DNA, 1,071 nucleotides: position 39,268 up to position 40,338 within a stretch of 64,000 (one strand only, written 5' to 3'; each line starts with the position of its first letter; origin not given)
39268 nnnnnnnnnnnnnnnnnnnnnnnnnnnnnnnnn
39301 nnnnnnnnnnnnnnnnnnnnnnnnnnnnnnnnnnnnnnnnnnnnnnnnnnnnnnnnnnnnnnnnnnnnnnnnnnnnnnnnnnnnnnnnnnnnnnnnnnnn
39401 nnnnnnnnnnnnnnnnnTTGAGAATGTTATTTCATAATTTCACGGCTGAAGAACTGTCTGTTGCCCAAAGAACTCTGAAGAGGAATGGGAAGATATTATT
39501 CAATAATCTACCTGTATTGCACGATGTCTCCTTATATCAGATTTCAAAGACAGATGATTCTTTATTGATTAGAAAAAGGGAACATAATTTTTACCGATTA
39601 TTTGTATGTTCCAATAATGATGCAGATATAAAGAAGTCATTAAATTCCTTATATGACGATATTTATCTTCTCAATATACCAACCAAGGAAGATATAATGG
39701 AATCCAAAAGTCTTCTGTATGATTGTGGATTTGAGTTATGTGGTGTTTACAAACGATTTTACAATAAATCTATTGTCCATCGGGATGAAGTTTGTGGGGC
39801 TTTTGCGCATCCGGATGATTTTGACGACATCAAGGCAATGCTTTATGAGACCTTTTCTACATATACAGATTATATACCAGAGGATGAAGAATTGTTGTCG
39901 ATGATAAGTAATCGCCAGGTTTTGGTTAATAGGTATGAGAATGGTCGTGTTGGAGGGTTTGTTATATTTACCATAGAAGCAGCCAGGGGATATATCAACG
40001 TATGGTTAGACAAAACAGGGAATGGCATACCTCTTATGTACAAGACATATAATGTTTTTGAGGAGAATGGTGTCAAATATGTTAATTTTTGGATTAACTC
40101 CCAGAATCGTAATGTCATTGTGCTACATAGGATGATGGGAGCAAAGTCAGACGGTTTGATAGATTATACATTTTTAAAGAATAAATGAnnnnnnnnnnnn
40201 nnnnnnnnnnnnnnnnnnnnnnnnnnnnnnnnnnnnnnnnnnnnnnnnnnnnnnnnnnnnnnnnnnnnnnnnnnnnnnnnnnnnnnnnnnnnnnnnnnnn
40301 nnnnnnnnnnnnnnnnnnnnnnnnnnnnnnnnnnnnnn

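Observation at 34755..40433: NRPS-like acyl-tailoring cassette inside the polysaccharide locus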

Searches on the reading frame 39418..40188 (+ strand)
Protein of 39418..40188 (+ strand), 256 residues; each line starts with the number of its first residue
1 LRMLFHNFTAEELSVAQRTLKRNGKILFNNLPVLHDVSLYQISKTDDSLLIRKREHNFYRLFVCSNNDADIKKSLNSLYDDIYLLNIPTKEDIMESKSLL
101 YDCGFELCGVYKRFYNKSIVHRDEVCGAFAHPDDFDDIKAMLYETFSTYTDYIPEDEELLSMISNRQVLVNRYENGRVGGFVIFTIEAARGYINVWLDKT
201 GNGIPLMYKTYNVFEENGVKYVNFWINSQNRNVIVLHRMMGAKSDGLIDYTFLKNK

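Call 4: search_protein_families(library=pfam, proteins=[window:39418-40188:+], max_evalue=0.01)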
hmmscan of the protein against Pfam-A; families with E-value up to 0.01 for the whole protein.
window:39418-40188:+ (256 aa): 0 families

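Call 6: search_protein_families(library=ncbifam, proteins=[window:39418-40188:+], max_evalue=0.01)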
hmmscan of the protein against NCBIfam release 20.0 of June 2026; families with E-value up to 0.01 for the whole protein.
window:39418-40188:+ (256 aa): 0 families

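Call 14: find_homologous_proteins(query=window:39418-40188:+, max_evalue=0.001)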
Query window:39418-40188:+ (256 aa): 5 proteins with E <= 0.001 among 313 candidates.
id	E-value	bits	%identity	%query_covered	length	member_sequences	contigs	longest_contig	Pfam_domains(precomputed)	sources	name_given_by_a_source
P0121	1.6e-167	573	100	99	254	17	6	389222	-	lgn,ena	-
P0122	2.9e-121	421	76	90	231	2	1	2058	-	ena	-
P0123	1.7e-110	386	65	99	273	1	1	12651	-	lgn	-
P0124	3.9e-70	254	48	100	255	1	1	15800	-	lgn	-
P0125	5.0e-70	254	47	99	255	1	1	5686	-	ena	-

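Call 23: find_encoding_contigs(protein=P0124, flank=10000, max_places=2)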
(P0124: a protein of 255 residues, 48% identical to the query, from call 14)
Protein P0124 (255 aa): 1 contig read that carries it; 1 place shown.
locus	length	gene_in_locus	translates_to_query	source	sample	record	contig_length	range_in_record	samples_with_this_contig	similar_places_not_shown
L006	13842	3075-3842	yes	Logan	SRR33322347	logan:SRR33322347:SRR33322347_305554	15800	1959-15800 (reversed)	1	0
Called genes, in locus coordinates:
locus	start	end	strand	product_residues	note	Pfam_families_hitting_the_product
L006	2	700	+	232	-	?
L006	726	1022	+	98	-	-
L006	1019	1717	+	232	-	PF00106:adh_short, PF01370:Epimerase, PF16363:GDP_Man_Dehyd (faint), PF13561:adh_short_C2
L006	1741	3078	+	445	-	PF00501:AMP-binding, PF13193:AMP-binding_C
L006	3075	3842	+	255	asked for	-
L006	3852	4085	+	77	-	-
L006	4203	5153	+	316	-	PF08545:ACP_syn_III, PF08541:ACP_syn_III_C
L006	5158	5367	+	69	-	PF00550:PP-binding (weak)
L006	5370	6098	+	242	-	PF00106:adh_short, PF08659:KR, PF23441:SDR, PF13561:adh_short_C2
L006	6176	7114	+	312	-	PF00535:Glycos_transf_2, PF13641:Glyco_tranf_2_3 (weak)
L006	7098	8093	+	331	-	PF00535:Glycos_transf_2 (weak)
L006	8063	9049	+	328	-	PF01501:Glyco_transf_8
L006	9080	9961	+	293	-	PF00535:Glycos_transf_2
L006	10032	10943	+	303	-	PF01757:Acyl_transf_3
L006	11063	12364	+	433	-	-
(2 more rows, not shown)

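Call 24: find_encoding_contigs(protein=P0123, flank=10000, max_places=2)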
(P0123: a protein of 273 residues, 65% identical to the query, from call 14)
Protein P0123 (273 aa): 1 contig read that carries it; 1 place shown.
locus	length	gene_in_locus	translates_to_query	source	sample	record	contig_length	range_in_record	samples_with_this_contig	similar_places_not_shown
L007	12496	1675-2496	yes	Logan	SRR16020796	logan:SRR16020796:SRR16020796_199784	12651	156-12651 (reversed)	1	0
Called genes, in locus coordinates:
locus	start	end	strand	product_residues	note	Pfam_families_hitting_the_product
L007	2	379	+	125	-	?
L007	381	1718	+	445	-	PF00501:AMP-binding, PF23562:AMP-binding_C_3 (faint), PF13193:AMP-binding_C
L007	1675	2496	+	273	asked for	-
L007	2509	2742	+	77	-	PF00550:PP-binding (weak)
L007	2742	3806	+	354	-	PF08545:ACP_syn_III, PF08541:ACP_syn_III_C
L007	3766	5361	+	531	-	-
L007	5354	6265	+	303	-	-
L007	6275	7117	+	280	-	PF00106:adh_short, PF13561:adh_short_C2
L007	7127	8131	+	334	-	PF01757:Acyl_transf_3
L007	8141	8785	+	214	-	PF00753:Lactamase_B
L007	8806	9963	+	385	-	PF14897:EpsG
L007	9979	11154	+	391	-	PF04230:PS_pyruv_trans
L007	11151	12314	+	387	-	PF13439:Glyco_transf_4, PF13579:Glyco_trans_4_4 (weak), PF20706:GT4-conflict, PF00534:Glycos_transf_1, PF13692:Glyco_trans_1_4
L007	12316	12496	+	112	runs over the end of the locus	?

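Call 25: find_encoding_contigs(protein=P0121, flank=10000, max_places=3)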
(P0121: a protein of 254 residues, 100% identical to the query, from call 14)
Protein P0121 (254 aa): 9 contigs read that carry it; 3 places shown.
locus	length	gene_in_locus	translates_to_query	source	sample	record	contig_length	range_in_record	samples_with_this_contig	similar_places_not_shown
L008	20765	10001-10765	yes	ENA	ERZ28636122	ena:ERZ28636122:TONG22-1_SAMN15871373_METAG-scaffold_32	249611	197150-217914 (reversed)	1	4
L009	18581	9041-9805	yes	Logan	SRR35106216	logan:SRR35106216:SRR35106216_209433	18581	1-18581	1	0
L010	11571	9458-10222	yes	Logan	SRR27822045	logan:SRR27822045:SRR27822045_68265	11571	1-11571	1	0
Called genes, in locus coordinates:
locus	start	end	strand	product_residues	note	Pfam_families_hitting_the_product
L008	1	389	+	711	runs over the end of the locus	PF13623:SurA_N_2, PF13624:SurA_N_3, PF00639:Rotamase (faint), PF13145:Rotamase_2, PF13616:Rotamase_3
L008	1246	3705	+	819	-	PF02563:Poly_export, PF22461:SLBB_2 (weak)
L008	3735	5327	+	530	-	PF08757:CotH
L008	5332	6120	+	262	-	PF02522:Antibiotic_NAT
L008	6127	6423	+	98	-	-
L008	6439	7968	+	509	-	PF00501:AMP-binding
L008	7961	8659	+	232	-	PF00106:adh_short, PF01370:Epimerase, PF16363:GDP_Man_Dehyd (faint), PF13561:adh_short_C2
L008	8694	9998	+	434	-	PF00501:AMP-binding, PF23562:AMP-binding_C_3 (weak), PF13193:AMP-binding_C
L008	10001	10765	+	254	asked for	-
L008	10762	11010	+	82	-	PF00550:PP-binding (weak)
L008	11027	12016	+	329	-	PF00535:Glycos_transf_2, PF10111:Glyco_tranf_2_2 (weak), PF13641:Glyco_tranf_2_3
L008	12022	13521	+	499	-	PF05159:Capsule_synth (weak)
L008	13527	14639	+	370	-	PF14897:EpsG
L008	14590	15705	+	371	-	PF00535:Glycos_transf_2, PF10111:Glyco_tranf_2_2, PF13641:Glyco_tranf_2_3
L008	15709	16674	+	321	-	PF00535:Glycos_transf_2, PF10111:Glyco_tranf_2_2 (weak), PF13641:Glyco_tranf_2_3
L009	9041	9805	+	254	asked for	-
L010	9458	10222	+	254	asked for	-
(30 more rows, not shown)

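Call 26: predict_structure(alignment_id=A1)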
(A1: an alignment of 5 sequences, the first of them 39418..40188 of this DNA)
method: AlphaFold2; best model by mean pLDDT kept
length: 256 residues; sequences in the alignment: 5
mean_pLDDT: 74.8   pTM: 0.62
mean pLDDT of the five models: 74.8, 74.1, 68.4, 65.6, 62.2
residues with pLDDT >= 90: 57; 70-90: 107; 50-70: 62; < 50: 30
segments of 3 or more residues with pLDDT < 50: 115-126, 226-243
pLDDT, mean of each block of 10 residues (from residue 1): 82 89 83 78 92 85 92 90 86 88 83 46 56 91 67 81 88 81 71 64 59 67 49 35 61 86
secondary structure, 60 per line:
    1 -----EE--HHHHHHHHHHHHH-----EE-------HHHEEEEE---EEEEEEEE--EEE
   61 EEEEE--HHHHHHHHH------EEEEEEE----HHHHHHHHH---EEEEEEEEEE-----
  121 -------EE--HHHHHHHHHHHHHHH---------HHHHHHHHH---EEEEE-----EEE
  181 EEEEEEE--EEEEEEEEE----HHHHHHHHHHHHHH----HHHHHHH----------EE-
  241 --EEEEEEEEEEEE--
elements in order: H10-22 E40-44 E48-55 E58-65 H68-76 E83-89 H94-102 E106-115 H132-146 H156-164 E168-172 E178-187 E190-198 H203-216 H221-227 E243-254

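Call 27: search_protein_representatives(alignment_id=A1)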
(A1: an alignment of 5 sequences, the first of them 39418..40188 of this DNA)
Query: 5 sequences, 256 profile positions. Proteins with E-value up to 0.001 (for the whole library): 779; up to 1e-10: 268; up to 1e-30: 51. The best 150 are listed.
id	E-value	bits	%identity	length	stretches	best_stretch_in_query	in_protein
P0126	6.4e-78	277.8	-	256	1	3-255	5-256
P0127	1.7e-74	266.6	-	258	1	3-255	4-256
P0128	3.2e-69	249.3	-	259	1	3-255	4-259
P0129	1.7e-67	243.7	-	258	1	1-255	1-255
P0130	7.9e-64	231.6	-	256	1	3-253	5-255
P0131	4.2e-63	229.3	-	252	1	21-254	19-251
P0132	9.7e-63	228.1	-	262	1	13-255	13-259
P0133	9.7e-62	224.8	-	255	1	23-254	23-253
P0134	3.6e-61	222.9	-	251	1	21-254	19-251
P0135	7.5e-60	218.6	-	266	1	3-255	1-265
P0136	7.4e-58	212.1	-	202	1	22-217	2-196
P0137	8.8e-54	198.7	-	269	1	3-255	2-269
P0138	4.0e-53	196.6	-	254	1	23-255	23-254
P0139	1.4e-52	194.7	-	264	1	3-253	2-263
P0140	2.0e-52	194.3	-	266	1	25-254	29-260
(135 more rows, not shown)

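Call 30: search_protein_families(library=pfam, alignment_id=A2, max_evalue=0.01)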
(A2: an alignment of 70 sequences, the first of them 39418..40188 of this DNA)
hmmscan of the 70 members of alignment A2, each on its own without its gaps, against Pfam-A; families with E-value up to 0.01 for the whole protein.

A. member 1, window:39418-40188:+ (256 aa): 0 families

B. families by the number of members that match (of 70 scanned): 9 families
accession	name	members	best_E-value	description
PF00583.31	Acetyltransf_1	5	0.00031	Acetyltransferase (GNAT) family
PF13420.13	Acetyltransf_4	1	2e-06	Acetyltransferase (GNAT) domain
PF13527.13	Acetyltransf_9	1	0.0005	Acetyltransferase (GNAT) domain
PF15711.10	ILEI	1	0.0022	Interleukin-like EMT inducer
PF22723.2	NA-iREase2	1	0.0024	NACHT-associated inactive Restriction Endonuclease 2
PF00996.24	GDI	1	0.0028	GDP dissociation inhibitor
PF25051.1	WHD_MCM8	1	0.0041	MCM8 winged helix domain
PF12257.13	IML1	1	0.0045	Vacuolar membrane-associated protein Iml1, N-terminal domain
PF05043.19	Mga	1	0.0087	Mga helix-turn-helix domain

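Call 31: search_solved_structures(query=A2, max_evalue=1)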
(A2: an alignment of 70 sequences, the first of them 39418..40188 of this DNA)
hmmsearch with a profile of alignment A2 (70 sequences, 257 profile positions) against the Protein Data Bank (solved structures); distinct sequences matched with E-value up to 1: 26.
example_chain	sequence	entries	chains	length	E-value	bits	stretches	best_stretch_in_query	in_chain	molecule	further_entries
5ix3_A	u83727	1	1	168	0.00025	23.8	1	164-254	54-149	Diamine N-acetyltransferase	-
8fv0_C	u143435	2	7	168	0.00031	23.5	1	164-254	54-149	Diamine N-acetyltransferase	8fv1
6yzz_A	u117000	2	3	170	0.00058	22.6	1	200-254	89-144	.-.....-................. 50 | Acyl-CoA N-acyltransferases (NAT) superfamily protein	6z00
4mbu_A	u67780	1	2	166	0.0032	20.2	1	196-248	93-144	Similar to N-acetyltransferase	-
9mto_A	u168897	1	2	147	0.0057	19.3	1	171-251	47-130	[Ribosomal protein bS18]-alanine N-acetyltransferase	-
1tiq_A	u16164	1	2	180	0.015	18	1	188-246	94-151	Protease synthase and sporulation negative regulatory protein PAI 1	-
8osp_A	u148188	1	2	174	0.045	16.4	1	187-246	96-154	N-acetyltransferase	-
4pv6_C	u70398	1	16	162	0.063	15.9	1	201-244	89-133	N-terminal acetyltransferase complex subunit [ARD1]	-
2jlm_A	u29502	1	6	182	0.074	15.7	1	203-248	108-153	PUTATIVE PHOSPHINOTHRICIN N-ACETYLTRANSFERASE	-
6wqb_A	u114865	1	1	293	0.11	15.2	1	89-250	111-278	N-terminal acetyltransferase, GNAT family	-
6wqc_A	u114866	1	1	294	0.11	15.2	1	89-250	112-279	N-terminal acetyltransferase, GNAT family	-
8iym_A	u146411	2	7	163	0.12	15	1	182-243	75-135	N-acetyltransferase domain-containing protein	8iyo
1yvo_A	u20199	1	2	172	0.14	14.7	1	191-246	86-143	conserved hypothetical protein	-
2bl1_A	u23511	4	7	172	0.14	14.7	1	191-246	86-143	PUTATIVE PHOSPHINOTHRICIN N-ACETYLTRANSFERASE PA4866 | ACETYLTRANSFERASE PA4866 FROM P. AERUGINOSA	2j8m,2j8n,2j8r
2pdo_A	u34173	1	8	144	0.29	13.7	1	168-244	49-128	Acetyltransferase ypeA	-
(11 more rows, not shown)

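Call 33: find_related_loci(query=A1, collection=genome_contigs, flank=10000)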
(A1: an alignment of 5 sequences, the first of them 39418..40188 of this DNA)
Query A1 (256 aa) in genome_contigs; peptide patterns used: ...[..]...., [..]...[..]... (x = any residue, [..] = any of these).
33 stretches matched a pattern, but none encodes a relative of the query by tblastn (E <= 1e-3).

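Call 36: predict_structure(alignment_id=A2)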
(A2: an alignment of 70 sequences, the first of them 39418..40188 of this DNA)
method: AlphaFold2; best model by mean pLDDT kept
length: 256 residues; sequences in the alignment: 70
mean_pLDDT: 97.2   pTM: 0.90
mean pLDDT of the five models: 97.2, 97.1, 96.9, 96.7, 96.7
residues with pLDDT >= 90: 251; 70-90: 5; 50-70: 0; < 50: 0
segments of 3 or more residues with pLDDT < 50: none
pLDDT, mean of each block of 10 residues (from residue 1): 94 98 97 96 98 97 98 97 98 98 98 98 94 98 97 97 98 98 98 98 97 98 98 96 98 97
secondary structure, 60 per line:
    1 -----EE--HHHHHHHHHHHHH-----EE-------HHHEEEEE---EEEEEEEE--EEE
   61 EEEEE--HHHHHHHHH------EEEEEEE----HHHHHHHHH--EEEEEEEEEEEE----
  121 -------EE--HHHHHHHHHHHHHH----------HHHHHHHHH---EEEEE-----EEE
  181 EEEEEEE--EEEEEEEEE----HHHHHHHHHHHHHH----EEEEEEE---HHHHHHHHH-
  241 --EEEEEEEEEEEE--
elements in order: H10-22 E40-44 E48-55 E58-65 H68-76 E83-89 H94-102 E105-116 H132-145 H156-164 E168-172 E178-187 E190-198 H203-216 E221-227 H231-239 E243-254

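Call 39: fold_search(model_id=the predicted structure, library=pdb)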
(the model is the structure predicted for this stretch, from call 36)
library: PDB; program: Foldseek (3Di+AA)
matches with E <= 10: 876; with E <= 0.001: 230
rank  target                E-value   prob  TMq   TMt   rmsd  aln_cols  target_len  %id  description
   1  6wqc                  3.3e-11  1.00  0.58  0.52   7.1       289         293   12  Crystal structure of VipF from Legionella hackeliae in complex with CoA (released 2021-11-10)
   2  7q3a_B                7.0e-11  1.00  0.63  0.50   6.6       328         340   10  Crystal structure of MAB_4324 a tandem repeat GNAT from Mycobacterium abscessus (released 2022-05-04)
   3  2fs5_A                7.9e-11  1.00  0.56  0.64   4.7       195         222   14  Crystal structure of TDP-fucosamine acetyltransferase (WecD)- apo form (released 2006-08-01)
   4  6wqb                  9.5e-11  1.00  0.58  0.52   6.9       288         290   12  Crystal structure of VipF from Legionella hackeliae in complex with acetyl-CoA (released 2021-11-10)
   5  7wx5                  1.1e-10  1.00  0.57  0.52   7.1       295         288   12  a Legionella acetyltransferase effector VipF (released 2023-02-22)
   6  7wx7                  1.3e-10  1.00  0.62  0.57   6.3       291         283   13  complex of a legionella acetyltransferase VipF and COA/ACO (released 2023-02-22)
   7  7q3a_A                1.7e-10  1.00  0.61  0.48   6.8       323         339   10  Crystal structure of MAB_4324 a tandem repeat GNAT from Mycobacterium abscessus (released 2022-05-04)
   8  7wx6                  1.8e-10  1.00  0.55  0.53   6.9       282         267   13  A Legionella acetyltransferase VipF (released 2022-09-14)
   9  3n7z_A                1.1e-09  1.00  0.54  0.40   6.4       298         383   12  Crystal structure of acetyltransferase from Bacillus anthracis (released 2010-06-16)
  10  3n7z_F                1.4e-09  1.00  0.55  0.40   6.4       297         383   12  Crystal structure of acetyltransferase from Bacillus anthracis (released 2010-06-16)
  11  3n7z_E                1.9e-09  1.00  0.54  0.40   6.4       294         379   11  Crystal structure of acetyltransferase from Bacillus anthracis (released 2010-06-16)
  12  3n7z_B                2.3e-09  1.00  0.55  0.40   6.2       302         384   12  Crystal structure of acetyltransferase from Bacillus anthracis (released 2010-06-16)
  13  3tt2                  3.9e-09  1.00  0.59  0.50   5.6       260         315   12  Crystal Structure of GCN5-related N-Acetyltransferase from Sphaerobacter thermophilus (released 2011-10-05)
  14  1ozp                  3.9e-09  1.00  0.61  0.55   6.2       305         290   10  Crystal Structure of Rv0819 from Mycobacterium tuberculosis MshD-Mycothiol Synthase Acetyl-Coenzyme A Complex. (released 2003-09-09)
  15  2hv2_D                5.9e-09  1.00  0.56  0.41   6.7       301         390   15  Crystal Structure of Conserved Protein of Unknown Function from Enterococcus faecalis V583 at 2.4 A Resolution, Probab (released 2006-08-29)
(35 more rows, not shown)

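Call 72: find_related_loci(query=A5, collection=metagenome_contigs, flank=10000)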
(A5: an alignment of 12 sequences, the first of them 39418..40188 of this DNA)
Query A5 (256 aa) in metagenome_contigs; peptide patterns used: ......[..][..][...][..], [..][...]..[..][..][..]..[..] (x = any residue, [..] = any of these).
395 stretches matched a pattern; 63 encode a relative of the query (tblastn E <= 1e-3); 63 distinct loci.
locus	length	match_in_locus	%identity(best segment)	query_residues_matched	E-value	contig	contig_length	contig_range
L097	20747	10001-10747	44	5-254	2e-66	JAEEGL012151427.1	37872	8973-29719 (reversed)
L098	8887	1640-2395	40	5-256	1e-61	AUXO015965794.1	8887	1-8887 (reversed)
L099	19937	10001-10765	39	1-255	2e-60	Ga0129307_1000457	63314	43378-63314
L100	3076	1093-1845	38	3-254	1e-60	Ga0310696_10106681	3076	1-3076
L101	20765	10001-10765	39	1-255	2e-60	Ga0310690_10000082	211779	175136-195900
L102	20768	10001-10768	40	1-256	4e-60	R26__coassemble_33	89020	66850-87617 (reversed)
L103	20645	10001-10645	44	40-254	3e-58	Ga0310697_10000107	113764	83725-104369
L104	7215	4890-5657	41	12-254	3e-55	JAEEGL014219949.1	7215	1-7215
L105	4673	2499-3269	39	11-254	4e-51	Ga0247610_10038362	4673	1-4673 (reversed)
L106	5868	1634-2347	39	21-256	4e-48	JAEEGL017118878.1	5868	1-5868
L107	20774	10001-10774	36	1-256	4e-46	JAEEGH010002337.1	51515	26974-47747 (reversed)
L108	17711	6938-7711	36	1-256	4e-46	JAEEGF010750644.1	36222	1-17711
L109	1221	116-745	40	45-254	2e-47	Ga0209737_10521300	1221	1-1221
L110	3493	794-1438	41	43-256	2e-45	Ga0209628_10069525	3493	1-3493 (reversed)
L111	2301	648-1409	35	3-254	9e-46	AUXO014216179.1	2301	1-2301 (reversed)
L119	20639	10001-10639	38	44-255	4e-43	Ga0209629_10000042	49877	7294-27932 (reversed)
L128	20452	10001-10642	35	44-254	3e-39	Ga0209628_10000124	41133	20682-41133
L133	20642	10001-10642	33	44-254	8e-37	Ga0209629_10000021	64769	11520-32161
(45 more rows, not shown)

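Call 75: search_protein_families(library=pfam, proteins=[L119:7242-7652:+, L119:7649-8068:+, L119:12921-13475:+, L119:5918-7234:+, L128:10876-11829:+, L128:7512-8339:+, L128:6383-7471:+, L128:11826-12803:+, L128:12806-13978:+], max_evalue=0.01)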
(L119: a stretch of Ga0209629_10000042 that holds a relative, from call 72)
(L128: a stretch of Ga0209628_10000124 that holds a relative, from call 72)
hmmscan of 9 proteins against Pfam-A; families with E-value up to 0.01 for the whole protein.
L119:7242-7652:+ (136 aa): 1 family
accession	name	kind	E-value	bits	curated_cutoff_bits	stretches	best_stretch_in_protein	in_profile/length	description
PF05523.17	FdtA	-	2.7e-49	166.7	23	1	6-133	3-130/131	WxcM-like, C-terminal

L119:7649-8068:+ (139 aa): 1 family
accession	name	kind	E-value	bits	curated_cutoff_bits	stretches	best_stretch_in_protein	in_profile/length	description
PF05523.17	FdtA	-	1.1e-52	177.7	23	1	8-136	2-130/131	WxcM-like, C-terminal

L119:12921-13475:+ (184 aa): 1 family
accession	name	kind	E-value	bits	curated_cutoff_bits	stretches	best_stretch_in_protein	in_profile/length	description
PF13302.13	Acetyltransf_3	-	2e-06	29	25.4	1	17-105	3-91/138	Acetyltransferase (GNAT) domain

L119:5918-7234:+ (438 aa): 1 family
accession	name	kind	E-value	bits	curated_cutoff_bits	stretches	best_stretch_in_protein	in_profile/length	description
PF02397.22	Bac_transf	-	5.5e-64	215.4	27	1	247-426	1-178/179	Bacterial sugar transferase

L128:10876-11829:+ (317 aa): 0 families

L128:7512-8339:+ (275 aa): 1 family
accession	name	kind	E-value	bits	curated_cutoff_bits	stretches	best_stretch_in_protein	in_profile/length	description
PF04383.19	KilA-N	-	5.1e-21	75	23.8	1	14-140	7-105/107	KilA-N domain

L128:6383-7471:+ (362 aa): 0 families

L128:11826-12803:+ (325 aa): 0 families

L128:12806-13978:+ (390 aa): 5 families
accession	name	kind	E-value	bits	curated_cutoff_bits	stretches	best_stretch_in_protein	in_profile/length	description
PF00534.26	Glycos_transf_1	-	1.5e-21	77.2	26.4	1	204-356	7-161/172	Glycosyl transferases group 1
PF13692.12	Glyco_trans_1_4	-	1.2e-20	74.6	27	1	215-353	4-142/142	Glycosyl transferases group 1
PF13439.12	Glyco_transf_4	-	9.7e-11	42.4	28.5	1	86-200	55-169/170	Glycosyltransferase Family 4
PF13579.12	Glyco_trans_4_4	-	1e-06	29.7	29.7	1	103-181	70-143/158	Glycosyl transferase 4-like domain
PF20706.3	GT4-conflict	-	3.8e-06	26.6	26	1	163-321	144-313/385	Family 4 Glycosyltransferase in conflict systems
